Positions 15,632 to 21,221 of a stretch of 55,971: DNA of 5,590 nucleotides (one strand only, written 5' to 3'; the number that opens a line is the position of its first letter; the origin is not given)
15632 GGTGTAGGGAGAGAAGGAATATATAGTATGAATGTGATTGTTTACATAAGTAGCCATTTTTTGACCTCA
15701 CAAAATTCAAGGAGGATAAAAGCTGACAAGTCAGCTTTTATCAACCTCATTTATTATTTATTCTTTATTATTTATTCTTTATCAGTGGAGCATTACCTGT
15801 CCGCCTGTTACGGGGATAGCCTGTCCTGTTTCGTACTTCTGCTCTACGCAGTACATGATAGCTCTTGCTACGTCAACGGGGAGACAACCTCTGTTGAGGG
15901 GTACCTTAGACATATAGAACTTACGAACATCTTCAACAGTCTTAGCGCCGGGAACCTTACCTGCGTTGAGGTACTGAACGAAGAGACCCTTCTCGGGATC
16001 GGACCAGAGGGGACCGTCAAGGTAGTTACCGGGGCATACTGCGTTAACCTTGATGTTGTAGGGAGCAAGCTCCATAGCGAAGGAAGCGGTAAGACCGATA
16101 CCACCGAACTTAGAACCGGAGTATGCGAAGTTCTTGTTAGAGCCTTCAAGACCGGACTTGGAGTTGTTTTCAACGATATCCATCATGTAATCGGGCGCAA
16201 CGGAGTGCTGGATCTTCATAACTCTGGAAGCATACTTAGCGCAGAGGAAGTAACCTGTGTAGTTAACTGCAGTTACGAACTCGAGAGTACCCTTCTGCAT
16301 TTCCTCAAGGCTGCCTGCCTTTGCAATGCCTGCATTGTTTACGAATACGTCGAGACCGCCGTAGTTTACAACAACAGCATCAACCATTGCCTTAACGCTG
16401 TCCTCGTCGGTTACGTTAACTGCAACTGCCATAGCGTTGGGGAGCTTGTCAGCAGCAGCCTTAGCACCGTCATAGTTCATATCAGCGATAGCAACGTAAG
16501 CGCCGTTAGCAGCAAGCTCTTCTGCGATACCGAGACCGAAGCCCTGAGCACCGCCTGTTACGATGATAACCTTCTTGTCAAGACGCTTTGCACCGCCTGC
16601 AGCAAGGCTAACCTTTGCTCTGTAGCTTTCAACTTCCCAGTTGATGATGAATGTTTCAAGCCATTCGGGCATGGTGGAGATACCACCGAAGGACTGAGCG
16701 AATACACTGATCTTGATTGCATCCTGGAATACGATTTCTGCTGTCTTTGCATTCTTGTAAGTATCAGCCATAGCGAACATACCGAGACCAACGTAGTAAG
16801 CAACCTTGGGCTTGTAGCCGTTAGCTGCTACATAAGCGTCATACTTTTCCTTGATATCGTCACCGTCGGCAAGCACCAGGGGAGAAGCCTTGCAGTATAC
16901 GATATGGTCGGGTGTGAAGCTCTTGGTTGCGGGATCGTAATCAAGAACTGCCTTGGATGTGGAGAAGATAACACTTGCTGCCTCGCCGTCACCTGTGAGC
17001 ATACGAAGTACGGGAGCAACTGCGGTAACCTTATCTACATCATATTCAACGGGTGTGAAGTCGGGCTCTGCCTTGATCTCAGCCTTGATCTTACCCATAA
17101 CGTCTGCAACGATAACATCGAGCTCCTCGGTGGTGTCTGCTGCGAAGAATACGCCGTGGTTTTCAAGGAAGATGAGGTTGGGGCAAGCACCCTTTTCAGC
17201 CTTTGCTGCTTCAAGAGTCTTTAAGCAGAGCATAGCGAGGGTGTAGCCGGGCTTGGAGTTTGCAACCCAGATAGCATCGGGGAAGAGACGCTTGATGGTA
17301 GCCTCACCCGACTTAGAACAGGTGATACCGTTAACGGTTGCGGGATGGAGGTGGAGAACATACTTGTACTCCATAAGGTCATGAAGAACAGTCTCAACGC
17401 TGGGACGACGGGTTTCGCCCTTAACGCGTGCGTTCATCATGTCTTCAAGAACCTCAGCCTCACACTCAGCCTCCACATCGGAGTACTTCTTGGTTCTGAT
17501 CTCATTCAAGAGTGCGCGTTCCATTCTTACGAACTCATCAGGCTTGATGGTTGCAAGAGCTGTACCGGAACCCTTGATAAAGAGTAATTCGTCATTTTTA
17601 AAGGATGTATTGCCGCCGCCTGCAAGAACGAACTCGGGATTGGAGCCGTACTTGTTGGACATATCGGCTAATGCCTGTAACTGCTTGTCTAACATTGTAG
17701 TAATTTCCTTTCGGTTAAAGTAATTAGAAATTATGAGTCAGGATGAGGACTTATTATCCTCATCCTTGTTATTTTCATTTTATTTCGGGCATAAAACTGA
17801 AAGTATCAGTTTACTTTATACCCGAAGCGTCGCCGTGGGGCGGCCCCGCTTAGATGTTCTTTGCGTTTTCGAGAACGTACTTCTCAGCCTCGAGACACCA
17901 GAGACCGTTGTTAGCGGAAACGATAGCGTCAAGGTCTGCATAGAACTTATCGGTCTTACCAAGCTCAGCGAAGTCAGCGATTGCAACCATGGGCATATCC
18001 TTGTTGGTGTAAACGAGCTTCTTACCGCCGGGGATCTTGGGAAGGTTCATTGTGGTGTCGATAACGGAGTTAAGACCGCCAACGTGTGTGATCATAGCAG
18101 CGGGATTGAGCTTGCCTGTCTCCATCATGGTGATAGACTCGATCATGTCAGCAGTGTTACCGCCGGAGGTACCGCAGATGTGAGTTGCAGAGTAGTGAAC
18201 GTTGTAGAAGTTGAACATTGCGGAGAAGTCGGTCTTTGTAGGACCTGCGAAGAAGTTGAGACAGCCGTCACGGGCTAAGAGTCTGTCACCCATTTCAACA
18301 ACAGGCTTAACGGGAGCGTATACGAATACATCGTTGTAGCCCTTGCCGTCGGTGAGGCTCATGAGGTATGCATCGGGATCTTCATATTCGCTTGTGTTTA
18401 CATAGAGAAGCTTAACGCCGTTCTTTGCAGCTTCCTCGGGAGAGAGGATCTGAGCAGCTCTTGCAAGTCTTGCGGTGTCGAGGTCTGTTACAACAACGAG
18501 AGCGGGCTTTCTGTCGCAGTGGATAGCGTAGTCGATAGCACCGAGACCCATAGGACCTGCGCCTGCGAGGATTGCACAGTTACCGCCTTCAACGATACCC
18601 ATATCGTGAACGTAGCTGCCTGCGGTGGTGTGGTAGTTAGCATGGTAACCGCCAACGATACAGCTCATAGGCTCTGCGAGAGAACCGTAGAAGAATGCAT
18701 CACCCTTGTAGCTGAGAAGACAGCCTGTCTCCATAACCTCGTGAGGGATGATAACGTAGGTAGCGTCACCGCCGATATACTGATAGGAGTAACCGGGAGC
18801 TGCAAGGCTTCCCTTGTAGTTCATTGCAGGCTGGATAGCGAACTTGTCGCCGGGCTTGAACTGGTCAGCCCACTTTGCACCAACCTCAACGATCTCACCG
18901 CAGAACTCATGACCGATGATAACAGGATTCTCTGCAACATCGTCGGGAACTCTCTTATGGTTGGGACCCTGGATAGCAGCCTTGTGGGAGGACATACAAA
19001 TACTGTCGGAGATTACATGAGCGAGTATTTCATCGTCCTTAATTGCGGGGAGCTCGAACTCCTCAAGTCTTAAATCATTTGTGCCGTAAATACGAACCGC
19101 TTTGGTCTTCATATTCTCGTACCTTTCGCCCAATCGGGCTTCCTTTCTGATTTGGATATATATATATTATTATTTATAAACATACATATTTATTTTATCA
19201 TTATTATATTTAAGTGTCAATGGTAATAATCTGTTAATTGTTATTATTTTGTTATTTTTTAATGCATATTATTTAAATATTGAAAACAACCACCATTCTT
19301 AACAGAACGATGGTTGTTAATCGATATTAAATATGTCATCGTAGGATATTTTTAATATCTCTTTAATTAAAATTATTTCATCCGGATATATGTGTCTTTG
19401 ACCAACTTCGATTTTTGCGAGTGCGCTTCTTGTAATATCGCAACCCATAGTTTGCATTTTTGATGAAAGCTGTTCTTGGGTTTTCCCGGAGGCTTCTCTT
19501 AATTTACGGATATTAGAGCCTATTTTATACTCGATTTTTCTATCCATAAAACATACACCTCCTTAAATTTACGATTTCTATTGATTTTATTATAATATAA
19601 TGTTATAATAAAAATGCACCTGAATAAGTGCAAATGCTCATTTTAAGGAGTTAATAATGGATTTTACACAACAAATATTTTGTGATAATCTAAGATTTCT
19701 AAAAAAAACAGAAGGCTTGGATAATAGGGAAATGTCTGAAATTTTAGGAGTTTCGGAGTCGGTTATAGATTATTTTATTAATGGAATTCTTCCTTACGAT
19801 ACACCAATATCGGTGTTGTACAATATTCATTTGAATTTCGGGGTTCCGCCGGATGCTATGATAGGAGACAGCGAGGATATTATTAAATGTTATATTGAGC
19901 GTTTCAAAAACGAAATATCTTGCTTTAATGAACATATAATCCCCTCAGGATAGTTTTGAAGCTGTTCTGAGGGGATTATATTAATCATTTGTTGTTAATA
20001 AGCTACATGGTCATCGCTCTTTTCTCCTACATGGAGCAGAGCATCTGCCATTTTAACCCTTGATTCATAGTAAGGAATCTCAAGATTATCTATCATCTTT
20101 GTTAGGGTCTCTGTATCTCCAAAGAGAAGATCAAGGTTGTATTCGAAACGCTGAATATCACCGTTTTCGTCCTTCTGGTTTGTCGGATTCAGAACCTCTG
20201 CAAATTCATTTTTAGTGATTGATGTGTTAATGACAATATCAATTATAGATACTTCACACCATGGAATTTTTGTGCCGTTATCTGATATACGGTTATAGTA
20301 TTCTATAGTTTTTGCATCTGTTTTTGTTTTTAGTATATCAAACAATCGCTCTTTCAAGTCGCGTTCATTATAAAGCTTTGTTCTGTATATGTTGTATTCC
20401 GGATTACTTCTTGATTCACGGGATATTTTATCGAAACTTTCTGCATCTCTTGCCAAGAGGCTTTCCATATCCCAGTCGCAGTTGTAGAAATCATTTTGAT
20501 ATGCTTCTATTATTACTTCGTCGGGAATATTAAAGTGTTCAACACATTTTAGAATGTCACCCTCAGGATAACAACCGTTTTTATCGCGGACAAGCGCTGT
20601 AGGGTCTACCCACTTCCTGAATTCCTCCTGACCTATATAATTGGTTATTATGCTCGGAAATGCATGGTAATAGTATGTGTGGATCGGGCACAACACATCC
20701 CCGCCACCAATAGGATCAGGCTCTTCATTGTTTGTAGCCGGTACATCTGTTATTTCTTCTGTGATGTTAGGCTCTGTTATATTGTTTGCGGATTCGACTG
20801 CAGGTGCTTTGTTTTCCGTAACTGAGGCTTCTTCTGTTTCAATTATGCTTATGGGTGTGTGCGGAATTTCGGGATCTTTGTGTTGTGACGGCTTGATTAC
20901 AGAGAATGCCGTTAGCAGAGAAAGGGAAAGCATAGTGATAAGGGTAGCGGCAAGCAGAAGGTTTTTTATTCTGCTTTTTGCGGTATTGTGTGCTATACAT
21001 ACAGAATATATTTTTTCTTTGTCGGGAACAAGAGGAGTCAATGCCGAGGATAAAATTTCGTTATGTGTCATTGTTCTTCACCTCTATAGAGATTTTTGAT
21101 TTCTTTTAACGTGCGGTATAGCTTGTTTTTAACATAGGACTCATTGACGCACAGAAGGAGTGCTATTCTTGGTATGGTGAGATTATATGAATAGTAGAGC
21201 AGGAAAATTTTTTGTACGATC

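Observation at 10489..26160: Family of three sigma/anti-sigma-like modules plus one free lipoprotein sharing an unrecognised extracytoplasmic domain of about 240 aa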

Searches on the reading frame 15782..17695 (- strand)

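Call 14: search_protein_families(library=pfam, proteins=[window:15782-17695:-], max_evalue=0.001)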
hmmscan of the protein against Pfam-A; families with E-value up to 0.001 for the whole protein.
window:15782-17695:- (637 aa): 5 families
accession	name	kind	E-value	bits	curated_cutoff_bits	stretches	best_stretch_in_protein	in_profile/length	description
PF00106.31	adh_short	-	1.3e-43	149.2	26.6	1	375-557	1-181/195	short chain dehydrogenase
PF13561.12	adh_short_C2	-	1.2e-38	133.4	27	1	383-556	3-174/236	Enoyl-(Acyl carrier protein) reductase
PF00596.27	Aldolase_II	-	6e-12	46.3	22.2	1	9-191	3-167/183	Class II Aldolase and Adducin N-terminal domain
PF08659.16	KR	-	5.7e-06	26.8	22.6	1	377-481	3-115/180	KR domain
PF23441.1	SDR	-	0.00049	20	27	0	370-565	3-200/258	SDR-like rossmann domain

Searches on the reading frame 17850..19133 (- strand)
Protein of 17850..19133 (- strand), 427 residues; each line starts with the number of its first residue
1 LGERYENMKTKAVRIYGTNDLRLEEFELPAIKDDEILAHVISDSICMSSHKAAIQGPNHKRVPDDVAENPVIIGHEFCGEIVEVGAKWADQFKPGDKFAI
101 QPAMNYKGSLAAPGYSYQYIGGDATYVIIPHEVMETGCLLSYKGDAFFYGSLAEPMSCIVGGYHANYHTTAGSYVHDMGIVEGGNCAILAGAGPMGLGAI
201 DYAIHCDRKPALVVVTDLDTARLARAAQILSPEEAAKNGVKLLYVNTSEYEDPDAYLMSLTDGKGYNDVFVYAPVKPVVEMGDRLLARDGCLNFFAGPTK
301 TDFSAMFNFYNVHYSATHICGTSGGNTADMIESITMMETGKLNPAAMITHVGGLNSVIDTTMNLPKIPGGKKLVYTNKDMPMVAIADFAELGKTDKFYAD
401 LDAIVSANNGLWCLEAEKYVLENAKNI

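Call 14: search_protein_families(library=pfam, proteins=[window:17850-19133:-], max_evalue=0.001)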
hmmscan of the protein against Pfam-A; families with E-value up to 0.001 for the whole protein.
window:17850-19133:- (427 aa): 2 families
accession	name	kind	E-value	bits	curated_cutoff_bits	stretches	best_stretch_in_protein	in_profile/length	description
PF00107.32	ADH_zinc_N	-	1.1e-09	38.8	31.8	1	194-337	1-127/129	Zinc-binding dehydrogenase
PF08240.17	ADH_N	-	4.6e-09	36.9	23.5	1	33-132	2-97/104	Alcohol dehydrogenase GroES-like domain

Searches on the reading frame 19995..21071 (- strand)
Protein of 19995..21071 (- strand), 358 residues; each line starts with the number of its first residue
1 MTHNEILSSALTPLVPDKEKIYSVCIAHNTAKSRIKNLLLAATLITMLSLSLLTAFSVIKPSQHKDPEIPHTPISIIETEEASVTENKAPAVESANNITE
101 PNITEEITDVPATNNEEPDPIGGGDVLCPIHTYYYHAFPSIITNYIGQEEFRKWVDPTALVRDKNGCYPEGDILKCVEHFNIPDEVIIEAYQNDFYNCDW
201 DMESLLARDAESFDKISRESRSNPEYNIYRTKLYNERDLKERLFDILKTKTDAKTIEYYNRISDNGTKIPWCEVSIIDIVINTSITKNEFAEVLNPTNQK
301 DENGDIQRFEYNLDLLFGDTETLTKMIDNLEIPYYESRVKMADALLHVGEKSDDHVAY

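Call 4: search_protein_families(library=pfam, proteins=[window:19995-21071:-], max_evalue=1)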
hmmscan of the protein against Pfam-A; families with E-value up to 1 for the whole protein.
window:19995-21071:- (358 aa): 1 family
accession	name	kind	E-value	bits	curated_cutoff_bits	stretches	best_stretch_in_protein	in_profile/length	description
PF10415.14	FumaraseC_C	-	0.17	12.7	32.5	0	144-161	36-53/54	Fumarase C C-terminus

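Call 5: search_protein_families(library=ncbifam, proteins=[window:19995-21071:-], max_evalue=1)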
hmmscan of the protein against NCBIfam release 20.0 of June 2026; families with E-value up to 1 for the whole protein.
window:19995-21071:- (358 aa): 0 families

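Call 7: find_homologous_proteins(query=window:19995-21071:-, max_evalue=0.001)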
Query window:19995-21071:- (358 aa): 4 proteins with E <= 0.001 among 2373 candidates.
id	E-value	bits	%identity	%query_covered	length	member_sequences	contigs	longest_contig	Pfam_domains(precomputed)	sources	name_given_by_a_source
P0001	1.4e-238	809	100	100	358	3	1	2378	-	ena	-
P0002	1.1e-88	316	47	95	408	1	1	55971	-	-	-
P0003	1.5e-81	292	47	89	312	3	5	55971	-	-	-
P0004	1.6e-79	286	47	77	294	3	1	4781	-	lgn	-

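Call 15: find_encoding_contigs(protein=P0004, flank=10000)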
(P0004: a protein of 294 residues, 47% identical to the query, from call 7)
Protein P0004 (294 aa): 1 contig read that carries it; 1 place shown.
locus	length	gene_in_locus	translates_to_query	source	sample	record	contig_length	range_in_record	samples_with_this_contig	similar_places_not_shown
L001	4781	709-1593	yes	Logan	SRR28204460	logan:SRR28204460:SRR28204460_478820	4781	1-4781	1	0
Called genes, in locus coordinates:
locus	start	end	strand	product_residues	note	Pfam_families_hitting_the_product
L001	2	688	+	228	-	?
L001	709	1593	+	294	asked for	-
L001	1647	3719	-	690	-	PF03648:Glyco_hydro_67N (faint), PF16126:DUF4838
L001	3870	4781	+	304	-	?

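Call 82: search_protein_families(library=padloc, proteins=[window:19995-21071:-], max_evalue=0.1)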
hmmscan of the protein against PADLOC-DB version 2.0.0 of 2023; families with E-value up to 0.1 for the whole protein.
window:19995-21071:- (358 aa): 1 family
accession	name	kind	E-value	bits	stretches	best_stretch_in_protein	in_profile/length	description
PDLC02520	PglX|PglXI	-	0.012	13.1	1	150-209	102-160/288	PglX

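Call 83: search_protein_families(library=phrogs, proteins=[window:19995-21071:-], max_evalue=0.1)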
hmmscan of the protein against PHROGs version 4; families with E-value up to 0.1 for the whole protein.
window:19995-21071:- (358 aa): 0 families

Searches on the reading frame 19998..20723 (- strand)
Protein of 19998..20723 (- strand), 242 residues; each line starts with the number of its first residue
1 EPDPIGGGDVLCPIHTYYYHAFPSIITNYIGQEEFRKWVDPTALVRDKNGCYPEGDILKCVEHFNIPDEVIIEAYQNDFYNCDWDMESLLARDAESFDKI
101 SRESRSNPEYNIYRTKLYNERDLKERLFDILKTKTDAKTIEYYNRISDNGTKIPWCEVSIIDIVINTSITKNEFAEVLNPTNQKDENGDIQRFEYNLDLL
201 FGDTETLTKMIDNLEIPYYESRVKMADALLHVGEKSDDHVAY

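Call 36: find_homologous_proteins(query=A4, max_evalue=0.001)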
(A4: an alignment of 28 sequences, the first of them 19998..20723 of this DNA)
Query A4 (28 sequences) (242 aa, profile of the alignment): 13 proteins with E <= 0.001 among 2129 candidates.
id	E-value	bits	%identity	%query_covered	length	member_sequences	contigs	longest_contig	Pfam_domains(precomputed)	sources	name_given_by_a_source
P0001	6.1e-81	290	100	100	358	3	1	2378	-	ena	-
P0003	1.1e-80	289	52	100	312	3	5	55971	-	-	-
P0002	3.5e-79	284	54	97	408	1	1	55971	-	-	-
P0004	2.0e-76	275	52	99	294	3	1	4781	-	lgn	-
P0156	3.2e-71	258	44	95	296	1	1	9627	-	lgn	-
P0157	6.0e-71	257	45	93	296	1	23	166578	-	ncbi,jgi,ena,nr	ncbi:MAG: hypothetical protein E7591_04350 [Ruminococcaceae bacterium]|nr:hypothetical protein [Osci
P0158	3.8e-66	241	48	93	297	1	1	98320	-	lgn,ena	-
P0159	1.9e-58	216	34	96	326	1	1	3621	-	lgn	-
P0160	1.8e-56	210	34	95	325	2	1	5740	-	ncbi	-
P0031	5.3e-56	208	23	86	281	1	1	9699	-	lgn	-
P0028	1.8e-55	206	33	40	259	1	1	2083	-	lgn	-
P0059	8.0e-53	198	25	41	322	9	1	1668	-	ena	-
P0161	3.8e-48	182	27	43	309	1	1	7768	-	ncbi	-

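Call 37: find_encoding_contigs(protein=P0157, flank=7000, max_places=2)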
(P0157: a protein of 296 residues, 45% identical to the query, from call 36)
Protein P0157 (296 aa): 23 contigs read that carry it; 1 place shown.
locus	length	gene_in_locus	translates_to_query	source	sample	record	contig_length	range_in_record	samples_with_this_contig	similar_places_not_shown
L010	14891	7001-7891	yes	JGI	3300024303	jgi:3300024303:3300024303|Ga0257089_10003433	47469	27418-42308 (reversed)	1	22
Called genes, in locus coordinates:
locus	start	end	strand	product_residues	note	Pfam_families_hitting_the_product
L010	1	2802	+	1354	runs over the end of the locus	PF00092:VWA, PF13519:VWA_2, PF13768:VWA_3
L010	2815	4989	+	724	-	PF09136:Glucodextran_B (faint)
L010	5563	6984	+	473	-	PF00395:SLH, PF01551:Peptidase_M23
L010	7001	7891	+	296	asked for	-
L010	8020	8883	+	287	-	-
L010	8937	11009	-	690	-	PF03648:Glyco_hydro_67N (faint), PF16126:DUF4838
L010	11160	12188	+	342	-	PF08240:ADH_N, PF16912:Glu_dehyd_C (weak), PF00107:ADH_zinc_N, PF13602:ADH_zinc_N_2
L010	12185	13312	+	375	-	PF02746:MR_MLE_N, PF13378:MR_MLE_C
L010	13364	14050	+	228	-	PF00899:ThiF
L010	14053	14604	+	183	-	PF13847:Methyltransf_31 (weak), PF06962:rRNA_methylase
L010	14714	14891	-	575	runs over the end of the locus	PF00395:SLH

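Call 38: find_encoding_contigs(protein=P0158, flank=7000, max_places=2)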
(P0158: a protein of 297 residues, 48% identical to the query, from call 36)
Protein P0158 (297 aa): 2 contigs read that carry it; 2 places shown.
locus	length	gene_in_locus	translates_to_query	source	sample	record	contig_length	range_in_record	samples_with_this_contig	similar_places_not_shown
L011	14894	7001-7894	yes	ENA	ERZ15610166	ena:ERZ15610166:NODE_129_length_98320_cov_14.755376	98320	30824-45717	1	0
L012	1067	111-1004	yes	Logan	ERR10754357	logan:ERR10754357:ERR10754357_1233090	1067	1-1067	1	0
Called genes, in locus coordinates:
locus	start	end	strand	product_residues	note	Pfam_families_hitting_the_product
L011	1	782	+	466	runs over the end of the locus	PF01381:HTH_3, PF12844:HTH_19, PF13443:HTH_26 (weak), PF13560:HTH_31 (faint)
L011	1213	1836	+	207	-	PF03358:FMN_red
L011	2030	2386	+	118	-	PF13646:HEAT_2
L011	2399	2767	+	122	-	PF07100:ASRT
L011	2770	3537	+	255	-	PF01182:Glucosamine_iso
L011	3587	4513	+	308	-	PF04055:Radical_SAM, PF16199:Radical_SAM_C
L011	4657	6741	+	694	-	PF00009:GTP_EFTU, PF01926:MMR_HSR1 (faint), PF22042:EF-G_D2, PF14492:EFG_III, PF16658:RF3_C, PF03764:EFG_IV, PF00679:EFG_C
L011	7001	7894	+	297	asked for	-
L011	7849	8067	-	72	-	-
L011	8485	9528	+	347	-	PF01210:NAD_Gly3P_dh_N, PF07479:NAD_Gly3P_dh_C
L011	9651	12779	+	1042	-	PF04542:Sigma70_r2, PF04545:Sigma70_r4, PF08281:Sigma70_r4_2, PF07719:TPR_2 (faint), PF21347:DUF3108_like (faint)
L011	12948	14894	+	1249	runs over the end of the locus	PF13306:LRR_5, PF13855:LRR_8 (faint), PF13306:LRR_5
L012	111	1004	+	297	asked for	-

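Call 42: predict_structure(alignment_id=A4)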
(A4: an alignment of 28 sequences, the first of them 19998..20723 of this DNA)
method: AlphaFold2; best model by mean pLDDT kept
length: 242 residues; sequences in the alignment: 28
mean_pLDDT: 89.4   pTM: 0.85
mean pLDDT of the five models: 89.4, 88.8, 88.0, 87.9, 87.8
residues with pLDDT >= 90: 187; 70-90: 32; 50-70: 8; < 50: 15
segments of 3 or more residues with pLDDT < 50: 1-9, 237-242
pLDDT, mean of each block of 10 residues (from residue 1): 40 89 96 96 87 94 98 96 94 97 92 92 96 98 97 96 97 91 73 93 92 94 95 62 34
secondary structure, 60 per line:
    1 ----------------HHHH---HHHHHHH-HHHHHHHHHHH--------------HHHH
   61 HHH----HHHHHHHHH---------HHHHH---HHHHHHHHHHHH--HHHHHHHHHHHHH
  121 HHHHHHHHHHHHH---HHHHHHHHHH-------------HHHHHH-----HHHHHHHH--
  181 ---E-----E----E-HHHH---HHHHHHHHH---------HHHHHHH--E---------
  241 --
elements in order: H17-20 H24-30 H32-42 H57-63 H68-76 H86-90 H94-105 H108-133 H137-146 H160-165 H171-178 H197-200 H204-212 H222-228

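Call 45: fold_search(model_id=the predicted structure, library=pdb)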
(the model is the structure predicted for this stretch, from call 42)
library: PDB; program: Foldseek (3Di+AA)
matches with E <= 10: 15; with E <= 0.001: 0
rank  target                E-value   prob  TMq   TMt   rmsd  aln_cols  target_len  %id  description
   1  9ghd_V                1.9e+00  0.07  0.13  0.14  15.0       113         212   18  Escherichia coli 70S ribosome in complex with Staphylococcus aureus FusB-EF-G (FusB-EF-G-70S*) (released 2025-03-26)
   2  8p2z_C                3.2e+00  0.02  0.11  0.06  17.6       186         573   12  Structure of human SIT1 bound to L-pipecolate (focussed map / refinement) (released 2024-06-12)
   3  4ado_A                3.8e+00  0.04  0.12  0.13  15.1       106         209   16  Fusidic acid resistance protein FusB (released 2012-03-07)
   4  8id1                  3.8e+00  0.04  0.15  0.06  13.4       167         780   14  Crystal structure of N-Methyl-cis-4-hydroxy-L-proline dehydratase in Intestinibacter bartlettii (released 2024-03-27)
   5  9ghe_V                4.6e+00  0.04  0.14  0.16  15.5       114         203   18  Staphylococcus aureus FusB bound to the small subunit of the Escherichia coli 70S ribosome (FusB-70S:SSU) (released 2025-03-26)
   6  4adn_B                4.9e+00  0.04  0.13  0.14  14.8       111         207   19  Fusidic acid resistance protein FusB (released 2012-03-07)
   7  4adn_A                5.4e+00  0.03  0.12  0.13  15.1       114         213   18  Fusidic acid resistance protein FusB (released 2012-03-07)
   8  3c07_A                6.0e+00  0.02  0.14  0.15  16.6       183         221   10  Crystal structure of a TetR family transcriptional regulator from Streptomyces coelicolor A3(2) (released 2008-02-05)
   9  9ghf_V                6.7e+00  0.03  0.13  0.15  15.3       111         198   18  Staphylococcus aureus FusB bound to the large subunit of the Escherichia coli 70S ribosome (FusB-70S:LSU) (released 2025-03-26)
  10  5ncy                  7.4e+00  0.04  0.18  0.08  11.8       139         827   13  mPI3Kd IN COMPLEX WITH inh1 (released 2017-06-21)
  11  9i05_Xh               7.4e+00  0.01  0.14  0.10  15.4       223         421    8  Cryo-EM structure of the large subunit of the mitochondrial ribosome from Toxoplasma gondii (released 2025-06-11)
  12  3c07_B                7.8e+00  0.02  0.15  0.16  16.9       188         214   10  Crystal structure of a TetR family transcriptional regulator from Streptomyces coelicolor A3(2) (released 2008-02-05)
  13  9a0f_L2               7.8e+00  0.01  0.17  0.09  19.3       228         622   11  Integrative model of the wild type yeast nuclear pore complex (released 2020-08-28)
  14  9o8u_A                7.8e+00  0.01  0.14  0.06  15.0       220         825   11  (1-methylalkyl)succinate synthase alpha-beta-gamma-delta complex with bound fumarate (released 2025-07-23)
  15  8ro2_TF               9.6e+00  0.01  0.13  0.07  15.7       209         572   12  Integrative Structure of the human intron lariat Spliceosome (ILS'') (released 2024-09-18)

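Call 53: fold_search(model_id=the predicted structure, library=viral)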
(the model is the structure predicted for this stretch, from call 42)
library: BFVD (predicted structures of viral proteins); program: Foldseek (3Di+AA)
matches with E <= 10: 26; with E <= 0.001: 0
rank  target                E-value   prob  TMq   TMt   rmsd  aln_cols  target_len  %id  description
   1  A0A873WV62            1.9e+00  0.03  0.12  0.13  17.3       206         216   15  Uncharacterized protein [Klebsiella phage Miami]
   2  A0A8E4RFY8            3.5e+00  0.02  0.12  0.11  20.8       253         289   12  Putative capsid assembly protein [Alteromonas phage vB_AmeP_R8W]
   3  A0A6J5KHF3            3.5e+00  0.01  0.13  0.07  22.3       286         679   13  Uncharacterized protein [uncultured Caudovirales phage]
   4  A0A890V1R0            4.1e+00  0.01  0.15  0.08  20.2       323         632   10  (no name in the UniProt tables at hand)
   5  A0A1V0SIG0            4.8e+00  0.02  0.15  0.06  17.1       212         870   14  Ankyrin repeat protein [Klosneuvirus KNV1]
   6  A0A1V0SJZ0            5.3e+00  0.01  0.12  0.14  19.4       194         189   12  Uncharacterized protein [Klosneuvirus KNV1]
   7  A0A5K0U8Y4            5.8e+00  0.04  0.19  0.06  18.5       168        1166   10  Uncharacterized protein [Yasminevirus sp. GU-2018]
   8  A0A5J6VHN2            5.8e+00  0.01  0.14  0.05  21.1       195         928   11  Lon protease (S16) C-terminal proteolytic domain protein [Megaviridae environmental sample]
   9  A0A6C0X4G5            6.5e+00  0.03  0.19  0.13  13.2       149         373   12  Nonstructural protein 2 (Fragment) [Porcine reproductive and respiratory syndrome virus]
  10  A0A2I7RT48            6.5e+00  0.02  0.15  0.12  17.0       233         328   12  (no name in the UniProt tables at hand)
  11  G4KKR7                6.5e+00  0.02  0.12  0.06  17.2       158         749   11  (no name in the UniProt tables at hand)
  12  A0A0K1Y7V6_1          6.5e+00  0.02  0.13  0.05  19.8       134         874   19  (no name in the UniProt tables at hand)
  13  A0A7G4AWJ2            7.2e+00  0.01  0.11  0.15  21.1       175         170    9  (no name in the UniProt tables at hand)
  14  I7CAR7                7.6e+00  0.02  0.17  0.10  18.6       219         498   12  Coat protein [Rose yellow vein virus]
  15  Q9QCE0                7.6e+00  0.01  0.15  0.16  17.7       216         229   15  Tegument protein UL51 [Infectious laryngotracheitis virus]
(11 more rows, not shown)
